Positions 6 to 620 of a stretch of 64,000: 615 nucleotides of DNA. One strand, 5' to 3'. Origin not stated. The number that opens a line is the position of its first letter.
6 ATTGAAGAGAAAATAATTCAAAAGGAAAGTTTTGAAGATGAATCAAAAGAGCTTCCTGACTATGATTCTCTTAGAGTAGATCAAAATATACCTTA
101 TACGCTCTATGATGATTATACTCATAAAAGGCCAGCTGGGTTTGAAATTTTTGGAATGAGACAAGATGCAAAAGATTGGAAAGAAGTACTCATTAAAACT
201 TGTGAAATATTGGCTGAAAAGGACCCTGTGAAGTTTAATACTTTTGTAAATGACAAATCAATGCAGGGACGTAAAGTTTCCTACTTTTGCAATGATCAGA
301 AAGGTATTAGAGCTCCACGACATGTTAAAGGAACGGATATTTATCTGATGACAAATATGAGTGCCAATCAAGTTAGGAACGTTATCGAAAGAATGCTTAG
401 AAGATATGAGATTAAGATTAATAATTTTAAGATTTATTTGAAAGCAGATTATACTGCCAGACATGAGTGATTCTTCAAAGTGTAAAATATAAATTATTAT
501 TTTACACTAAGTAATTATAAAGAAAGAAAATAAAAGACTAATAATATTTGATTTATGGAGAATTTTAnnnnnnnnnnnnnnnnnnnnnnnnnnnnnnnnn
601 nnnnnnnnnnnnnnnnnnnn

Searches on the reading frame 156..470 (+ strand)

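Call 5: search_protein_families(library=pfam, proteins=[window:156-470:+], max_evalue=0.1)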
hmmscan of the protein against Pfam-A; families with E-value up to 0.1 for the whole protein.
window:156-470:+ (104 aa): 3 families
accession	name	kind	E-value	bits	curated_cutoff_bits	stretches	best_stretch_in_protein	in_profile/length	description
PF03925.18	SeqA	-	9.9e-05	22.8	25.5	1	17-87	27-101/111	SeqA protein C-terminal domain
PF04363.17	DUF496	-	0.012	16.1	23.2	1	63-93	44-74/93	Protein of unknown function (DUF496)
PF24852.1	DUF7726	-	0.064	13.8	26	0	66-93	3-30/73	Domain of unknown function (DUF7726)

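Call 6: search_protein_families(library=padloc, proteins=[window:156-470:+], max_evalue=0.1)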
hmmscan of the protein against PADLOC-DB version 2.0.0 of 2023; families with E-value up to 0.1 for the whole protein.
window:156-470:+ (104 aa): 2 families
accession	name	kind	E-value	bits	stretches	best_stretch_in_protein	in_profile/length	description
PDLC03769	RT_UG30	-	0.00087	15.9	1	47-95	221-269/493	DRT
PDLC03748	Drt6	-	0.0045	13.9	1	50-93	207-250/511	DRT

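Call 44: search_protein_families(library=phrogs, proteins=[window:156-470:+], max_evalue=0.001)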
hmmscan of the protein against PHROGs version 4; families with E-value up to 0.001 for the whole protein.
window:156-470:+ (104 aa): 0 families
